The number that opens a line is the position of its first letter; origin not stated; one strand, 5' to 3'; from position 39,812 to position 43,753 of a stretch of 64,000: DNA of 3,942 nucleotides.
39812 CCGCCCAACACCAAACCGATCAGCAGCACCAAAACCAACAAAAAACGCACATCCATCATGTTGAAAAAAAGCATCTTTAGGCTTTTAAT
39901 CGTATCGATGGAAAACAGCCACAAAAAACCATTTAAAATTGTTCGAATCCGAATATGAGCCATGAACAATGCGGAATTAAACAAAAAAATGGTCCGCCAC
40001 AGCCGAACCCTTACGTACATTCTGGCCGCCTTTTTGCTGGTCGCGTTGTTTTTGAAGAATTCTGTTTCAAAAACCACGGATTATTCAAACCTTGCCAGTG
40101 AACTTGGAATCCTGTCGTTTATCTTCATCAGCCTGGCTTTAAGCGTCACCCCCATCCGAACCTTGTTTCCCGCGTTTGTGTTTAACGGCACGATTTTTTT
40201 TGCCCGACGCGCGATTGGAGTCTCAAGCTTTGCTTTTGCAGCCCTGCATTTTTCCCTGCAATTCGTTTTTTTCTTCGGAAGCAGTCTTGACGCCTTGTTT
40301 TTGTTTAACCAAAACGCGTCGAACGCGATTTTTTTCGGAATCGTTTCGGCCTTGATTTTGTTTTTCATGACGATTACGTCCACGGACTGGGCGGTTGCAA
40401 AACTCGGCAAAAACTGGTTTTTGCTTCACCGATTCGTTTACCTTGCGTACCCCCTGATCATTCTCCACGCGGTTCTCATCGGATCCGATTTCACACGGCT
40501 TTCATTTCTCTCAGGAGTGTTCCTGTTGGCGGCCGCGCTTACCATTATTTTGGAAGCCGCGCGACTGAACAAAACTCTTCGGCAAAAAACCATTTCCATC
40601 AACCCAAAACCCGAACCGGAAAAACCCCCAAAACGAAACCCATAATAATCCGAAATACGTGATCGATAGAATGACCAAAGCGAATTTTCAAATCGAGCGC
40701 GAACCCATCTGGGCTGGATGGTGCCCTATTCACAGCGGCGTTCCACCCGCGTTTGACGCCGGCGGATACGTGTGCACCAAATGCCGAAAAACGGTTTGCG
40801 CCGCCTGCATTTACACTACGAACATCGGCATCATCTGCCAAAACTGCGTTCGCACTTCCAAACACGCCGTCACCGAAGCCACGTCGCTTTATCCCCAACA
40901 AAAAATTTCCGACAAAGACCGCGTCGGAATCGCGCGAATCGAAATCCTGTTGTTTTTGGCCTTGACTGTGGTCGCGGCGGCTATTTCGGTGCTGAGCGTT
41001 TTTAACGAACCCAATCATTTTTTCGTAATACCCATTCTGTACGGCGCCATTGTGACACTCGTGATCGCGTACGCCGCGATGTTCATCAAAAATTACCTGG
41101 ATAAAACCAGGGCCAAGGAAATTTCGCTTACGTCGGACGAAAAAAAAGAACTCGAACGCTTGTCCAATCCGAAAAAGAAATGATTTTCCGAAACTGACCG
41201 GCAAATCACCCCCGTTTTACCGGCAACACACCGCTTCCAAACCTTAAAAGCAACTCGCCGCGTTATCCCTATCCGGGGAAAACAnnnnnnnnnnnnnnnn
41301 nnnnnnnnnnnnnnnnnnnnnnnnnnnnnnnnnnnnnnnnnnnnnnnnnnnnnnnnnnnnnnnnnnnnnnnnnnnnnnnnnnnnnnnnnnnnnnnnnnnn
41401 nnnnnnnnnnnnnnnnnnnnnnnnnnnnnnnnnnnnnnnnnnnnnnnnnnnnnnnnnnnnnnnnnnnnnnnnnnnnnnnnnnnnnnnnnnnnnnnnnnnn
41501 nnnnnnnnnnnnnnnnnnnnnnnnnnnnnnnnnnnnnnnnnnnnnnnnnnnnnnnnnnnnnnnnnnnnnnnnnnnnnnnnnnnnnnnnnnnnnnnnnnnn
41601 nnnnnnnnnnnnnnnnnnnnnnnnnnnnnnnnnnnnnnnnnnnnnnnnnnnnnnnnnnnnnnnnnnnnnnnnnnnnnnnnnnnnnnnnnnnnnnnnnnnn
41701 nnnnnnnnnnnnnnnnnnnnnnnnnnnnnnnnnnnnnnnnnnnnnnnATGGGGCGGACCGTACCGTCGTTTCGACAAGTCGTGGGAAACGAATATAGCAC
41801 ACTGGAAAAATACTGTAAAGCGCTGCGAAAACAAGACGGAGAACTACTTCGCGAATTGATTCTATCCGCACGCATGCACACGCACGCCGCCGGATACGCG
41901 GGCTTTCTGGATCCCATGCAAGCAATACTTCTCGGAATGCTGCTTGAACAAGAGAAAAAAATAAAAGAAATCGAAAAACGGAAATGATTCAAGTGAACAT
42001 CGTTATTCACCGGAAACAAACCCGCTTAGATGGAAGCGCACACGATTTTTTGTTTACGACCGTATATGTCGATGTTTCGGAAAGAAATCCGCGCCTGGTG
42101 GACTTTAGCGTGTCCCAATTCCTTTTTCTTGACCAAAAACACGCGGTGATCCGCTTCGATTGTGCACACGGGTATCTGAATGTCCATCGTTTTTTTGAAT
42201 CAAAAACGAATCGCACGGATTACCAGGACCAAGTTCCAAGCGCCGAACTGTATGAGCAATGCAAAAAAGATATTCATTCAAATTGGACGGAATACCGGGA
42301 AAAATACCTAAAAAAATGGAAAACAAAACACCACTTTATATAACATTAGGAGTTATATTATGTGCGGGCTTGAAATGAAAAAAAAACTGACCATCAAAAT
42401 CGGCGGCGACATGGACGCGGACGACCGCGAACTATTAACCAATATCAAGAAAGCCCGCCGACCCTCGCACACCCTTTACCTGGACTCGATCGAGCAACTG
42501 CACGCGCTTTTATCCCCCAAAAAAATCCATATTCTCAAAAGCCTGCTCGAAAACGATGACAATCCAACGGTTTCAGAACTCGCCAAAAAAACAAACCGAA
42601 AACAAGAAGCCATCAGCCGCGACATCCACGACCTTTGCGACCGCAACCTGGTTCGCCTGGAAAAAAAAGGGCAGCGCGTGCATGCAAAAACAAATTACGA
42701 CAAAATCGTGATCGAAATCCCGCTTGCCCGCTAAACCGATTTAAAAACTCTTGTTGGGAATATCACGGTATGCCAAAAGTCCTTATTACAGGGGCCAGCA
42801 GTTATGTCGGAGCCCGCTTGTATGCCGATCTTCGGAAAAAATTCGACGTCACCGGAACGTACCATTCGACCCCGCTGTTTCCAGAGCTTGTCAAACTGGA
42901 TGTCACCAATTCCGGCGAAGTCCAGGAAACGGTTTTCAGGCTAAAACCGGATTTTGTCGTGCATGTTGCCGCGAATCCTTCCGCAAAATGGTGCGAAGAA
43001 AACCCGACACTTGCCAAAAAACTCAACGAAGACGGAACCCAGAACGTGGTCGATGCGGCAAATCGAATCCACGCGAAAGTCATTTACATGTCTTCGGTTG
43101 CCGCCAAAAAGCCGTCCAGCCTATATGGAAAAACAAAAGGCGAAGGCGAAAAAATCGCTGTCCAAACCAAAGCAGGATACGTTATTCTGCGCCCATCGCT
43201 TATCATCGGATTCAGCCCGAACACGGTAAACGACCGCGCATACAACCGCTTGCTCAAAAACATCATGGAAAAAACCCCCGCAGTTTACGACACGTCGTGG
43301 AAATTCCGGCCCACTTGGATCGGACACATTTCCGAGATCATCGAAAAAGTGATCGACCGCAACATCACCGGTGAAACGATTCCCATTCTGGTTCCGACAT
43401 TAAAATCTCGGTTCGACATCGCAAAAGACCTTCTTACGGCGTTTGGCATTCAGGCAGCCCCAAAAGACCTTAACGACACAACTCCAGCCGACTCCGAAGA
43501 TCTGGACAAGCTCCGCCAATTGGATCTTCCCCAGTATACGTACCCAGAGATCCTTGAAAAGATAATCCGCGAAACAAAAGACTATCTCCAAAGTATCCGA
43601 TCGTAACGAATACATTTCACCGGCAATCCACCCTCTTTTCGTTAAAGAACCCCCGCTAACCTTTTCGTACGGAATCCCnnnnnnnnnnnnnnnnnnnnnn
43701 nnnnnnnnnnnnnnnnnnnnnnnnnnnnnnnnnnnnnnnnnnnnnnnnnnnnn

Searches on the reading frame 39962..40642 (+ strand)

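Call 14: search_protein_families(library=pfam, proteins=[window:39962-40642:+], max_evalue=0.1)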
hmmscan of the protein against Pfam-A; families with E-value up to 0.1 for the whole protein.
window:39962-40642:+ (227 aa): 1 family
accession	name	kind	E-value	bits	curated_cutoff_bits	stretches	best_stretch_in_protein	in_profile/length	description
PF01794.25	Ferric_reduct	-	4.1e-10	40.2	28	1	48-166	1-120/121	Ferric reductase like transmembrane component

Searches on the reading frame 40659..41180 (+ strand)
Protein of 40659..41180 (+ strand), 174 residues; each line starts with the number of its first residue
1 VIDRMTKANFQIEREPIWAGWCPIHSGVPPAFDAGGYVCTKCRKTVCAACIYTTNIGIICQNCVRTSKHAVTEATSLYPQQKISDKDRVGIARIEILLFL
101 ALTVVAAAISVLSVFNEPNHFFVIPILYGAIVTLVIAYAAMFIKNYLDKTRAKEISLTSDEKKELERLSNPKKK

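Call 14: search_protein_families(library=pfam, proteins=[window:40659-41180:+], max_evalue=0.1)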
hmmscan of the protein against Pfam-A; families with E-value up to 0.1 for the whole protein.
window:40659-41180:+ (174 aa): 3 families
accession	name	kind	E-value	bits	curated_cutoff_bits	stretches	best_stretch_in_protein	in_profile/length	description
PF24195.1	DUF7420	-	0.033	14.8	27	1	96-173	43-121/124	Family of unknown function (DUF7420)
PF01151.23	ELO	-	0.046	13.7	27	1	91-153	177-241/242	GNS1/SUR4 family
PF13301.11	DUF4079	-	0.067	13.9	31.4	1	73-147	37-106/141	Protein of unknown function (DUF4079)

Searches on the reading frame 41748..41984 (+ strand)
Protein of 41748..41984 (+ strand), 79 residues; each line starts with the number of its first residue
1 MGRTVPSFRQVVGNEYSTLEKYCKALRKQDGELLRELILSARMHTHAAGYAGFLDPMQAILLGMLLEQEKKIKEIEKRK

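Call 15: search_protein_families(library=ncbifam, proteins=[window:41748-41984:+], max_evalue=1)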
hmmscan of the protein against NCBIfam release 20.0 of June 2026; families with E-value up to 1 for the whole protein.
window:41748-41984:+ (79 aa): 1 family
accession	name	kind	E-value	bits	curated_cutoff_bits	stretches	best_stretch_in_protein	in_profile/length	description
NF033641.1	antiterm_LoaP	exception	0.086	13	125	1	8-79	76-141/166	antiterminator LoaP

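Call 16: search_protein_families(library=pfam, proteins=[window:41748-41984:+], max_evalue=10)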
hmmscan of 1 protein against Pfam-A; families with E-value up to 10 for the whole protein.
window:41748-41984:+ (79 aa): 1 family
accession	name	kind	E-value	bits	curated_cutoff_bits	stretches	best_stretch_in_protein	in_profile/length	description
PF18498.6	DUF5618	-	0.038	14.7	33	1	17-76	63-120/121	Domain of unknown function (DUF5618)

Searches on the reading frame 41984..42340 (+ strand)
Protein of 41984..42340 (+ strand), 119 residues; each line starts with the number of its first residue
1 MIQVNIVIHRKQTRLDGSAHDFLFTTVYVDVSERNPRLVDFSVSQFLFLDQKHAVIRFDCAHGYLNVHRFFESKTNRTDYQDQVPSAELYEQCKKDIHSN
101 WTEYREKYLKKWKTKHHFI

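Call 14: search_protein_families(library=pfam, proteins=[window:41984-42340:+], max_evalue=0.1)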
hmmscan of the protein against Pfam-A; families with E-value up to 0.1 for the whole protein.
window:41984-42340:+ (119 aa): 1 family
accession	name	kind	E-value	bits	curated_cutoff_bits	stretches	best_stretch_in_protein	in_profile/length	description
PF24839.1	DUF7718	-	2.1e-11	44.1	25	1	27-111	16-101/104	Domain of unknown function (DUF7718)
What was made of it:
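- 41984..42343 (+): Inserted gene 1: a DUF7718 protein of 119 aa. Its start overlaps the PPB2 stop by 4 nt. Pfam PF24839, E 2e-11 (call 14).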

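Call 15: search_protein_families(library=ncbifam, proteins=[window:41984-42340:+], max_evalue=1)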
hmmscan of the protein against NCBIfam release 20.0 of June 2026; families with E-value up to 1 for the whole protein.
window:41984-42340:+ (119 aa): 0 families

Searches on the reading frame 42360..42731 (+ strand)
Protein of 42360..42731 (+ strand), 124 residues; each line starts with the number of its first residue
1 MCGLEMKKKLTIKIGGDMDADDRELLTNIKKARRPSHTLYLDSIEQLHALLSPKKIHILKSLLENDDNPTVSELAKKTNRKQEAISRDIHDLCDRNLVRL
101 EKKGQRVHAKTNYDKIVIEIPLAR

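Call 14: search_protein_families(library=pfam, proteins=[window:42360-42731:+], max_evalue=0.1)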
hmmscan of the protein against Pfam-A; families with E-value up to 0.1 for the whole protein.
window:42360-42731:+ (124 aa): 14 families
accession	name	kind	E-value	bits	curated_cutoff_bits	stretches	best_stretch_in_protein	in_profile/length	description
PF25212.1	HVO_A0114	-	1e-13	51.3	27.6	1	36-116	5-84/84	HVO_A0114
PF08279.18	HTH_11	-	2.6e-05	24.4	25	1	56-105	3-51/55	HTH domain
PF01047.28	MarR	-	7.8e-05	22.9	24.6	1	51-99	1-48/59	MarR family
PF12802.13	MarR_2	-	8.4e-05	23.1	27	1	51-101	3-53/61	MarR family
PF25213.1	HVO_A0261_N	-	0.0013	19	35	1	51-102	9-58/86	HVO_A0261 N-terminal domain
PF14394.12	DUF4423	-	0.0017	18.6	30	1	45-120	13-87/165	Domain of unknown function (DUF4423)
PF21984.2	DnaD_N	-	0.0031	18.1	27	1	56-105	23-72/101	DnaD N-terminal domain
PF01022.26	HTH_5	-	0.0046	17.2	22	1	52-98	1-45/47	Bacterial regulatory protein, arsR family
PF16581.11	HIGH_NTase1_ass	-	0.011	16.2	26.7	1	39-116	83-158/205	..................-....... C-terminal region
PF01978.25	TrmB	-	0.011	16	25.6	1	56-105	11-59/68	Sugar-specific transcriptional regulator TrmB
PF13730.12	HTH_36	-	0.013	15.7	25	1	57-97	12-54/55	Helix-turn-helix domain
PF13463.12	HTH_27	-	0.021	15.5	22.2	0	52-104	2-52/68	Winged helix DNA-binding domain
PF21740.2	DUF6866_C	-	0.023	15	27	1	20-96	90-167/182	Family of unknown function (DUF6866) C-terminal domain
PF20024.5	DUF6432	-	0.041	14.6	29.6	1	55-117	14-76/97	Family of unknown function (DUF6432)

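Call 15: search_protein_families(library=ncbifam, proteins=[window:42360-42731:+], max_evalue=1)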
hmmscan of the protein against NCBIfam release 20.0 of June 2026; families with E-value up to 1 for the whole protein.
window:42360-42731:+ (124 aa): 18 families
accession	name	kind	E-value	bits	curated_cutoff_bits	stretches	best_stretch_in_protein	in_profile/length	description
NF033788.1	HTH_metalloreg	subfamily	1.2e-09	37.8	55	1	46-115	4-72/77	metalloregulator ArsR/SmtB family transcription factor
TIGR01884.1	cas_HTH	subfamily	4.9e-06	26.1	60.2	1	47-110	136-199/202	CRISPR-associated CARF protein Csa3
NF053606.1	Sta1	subfamily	1.1e-05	25.5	80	1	51-113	18-79/100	Sta1 family transcriptional regulator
NF041413.1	ArsR_Rv2640c_fam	equivalog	4.3e-05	23.9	155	1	46-116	35-106/118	Rv2640c family ArsR-like transcriptional regulator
NF040939.2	trans_reg_lrs14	equivalog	0.0001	22.3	90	1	51-106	19-74/103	Lrs14 family HTH-type transcriptional regulator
NF053814.1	teico_TcaR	equivalog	0.00026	21.1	170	1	58-113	43-97/151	MarR family transcriptional regulator TcaR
NF003210.0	PRK04172.1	equivalog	0.00034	19.6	350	1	51-112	4-64/496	phenylalanine--tRNA ligase subunit alpha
NF033789.1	repress_SdpR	subfamily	0.00049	20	100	1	48-110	3-63/79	autorepressor SdpR family transcription factor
NF053755.1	MsvR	equivalog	0.00062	19.5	220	1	46-102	6-60/236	transcriptional factor MsvR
NF038251.1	AdcR_fam_Zn_TF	equivalog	0.0019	18.4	175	1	52-104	35-85/143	zinc-dependent MarR family transcriptional regulator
NF045620.1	Sfum_1244_fam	hypoth_equivalog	0.0035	16.4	150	1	20-96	249-326/339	Sfum_1244 family protein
NF047906.1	CdPbTransRegCmtR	equivalog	0.011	15.6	150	1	48-109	16-75/104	Cd(II)/Pb(II)-sensing metalloregulatory transcriptional regulator CmtR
NF053736.1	AcpB_EbpR_MafR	subfamily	0.012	15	130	1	55-98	8-51/481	AcpB/EbpR/MafR family transcriptional regulator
TIGR04548.1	DnaD_Mollicutes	hypoth_equivalog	0.016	15.2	100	1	68-119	45-94/178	DnaD family protein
NF041397.1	TranRegGlpR_Halo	equivalog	0.016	14.9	300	1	61-99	12-50/253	HTH-type transcriptional regulator GlpR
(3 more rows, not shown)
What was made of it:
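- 42360..42734 (+): Inserted gene 2: a winged-helix transcription regulator of the HVO_A0114/ArsR/MarR type, 124 aa. Pfam PF25212 E 1e-13 and NCBIfam ArsR/SmtB E 1e-9 (calls 14, 15).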

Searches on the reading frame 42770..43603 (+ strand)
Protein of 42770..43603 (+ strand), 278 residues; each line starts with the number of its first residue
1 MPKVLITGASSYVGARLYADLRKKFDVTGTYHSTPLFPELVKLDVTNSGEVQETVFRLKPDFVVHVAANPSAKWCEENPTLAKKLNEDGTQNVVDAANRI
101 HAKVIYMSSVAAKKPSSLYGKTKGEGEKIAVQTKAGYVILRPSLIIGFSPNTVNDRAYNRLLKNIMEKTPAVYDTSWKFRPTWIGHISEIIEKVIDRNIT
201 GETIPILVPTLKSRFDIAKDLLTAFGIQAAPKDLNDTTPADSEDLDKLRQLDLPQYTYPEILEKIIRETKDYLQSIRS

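Call 14: search_protein_families(library=pfam, proteins=[window:42770-43603:+], max_evalue=0.1)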
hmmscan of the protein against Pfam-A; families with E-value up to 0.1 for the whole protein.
window:42770-43603:+ (278 aa): 7 families
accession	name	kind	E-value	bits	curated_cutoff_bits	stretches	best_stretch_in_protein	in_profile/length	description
PF04321.23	RmlD_sub_bind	-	2.3e-24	86.4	27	1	3-229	2-235/287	RmlD substrate binding domain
PF01370.27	Epimerase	-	3.8e-19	69.5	20.9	1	4-169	1-197/240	NAD dependent epimerase/dehydratase family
PF02719.21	Polysacc_synt_2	-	1.7e-11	44.3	20.2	1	43-134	61-153/293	Polysaccharide biosynthesis protein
PF07993.18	NAD_binding_4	-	4e-06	26.6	20.1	1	115-166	173-230/258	Male sterility protein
PF16363.11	GDP_Man_Dehyd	-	1.1e-05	25.5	27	1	39-122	55-136/332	GDP-mannose 4,6 dehydratase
PF01073.25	3Beta_HSD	-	0.00072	19.1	22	1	40-115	49-122/280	3-beta hydroxysteroid dehydrogenase/isomerase family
PF13460.12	NAD_binding_10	-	0.0019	18.6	27.2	1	38-144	41-145/184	NAD(P)H-binding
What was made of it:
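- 42770..43606 (+): Inserted gene 3: an RmlD-like NAD-dependent epimerase/reductase of 278 aa. Pfam RmlD_sub_bind E 2e-24 and Epimerase E 4e-19 (call 14).
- Checked: The RmlD-like gene lies directly upstream, at 42770..43606 (call 14).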
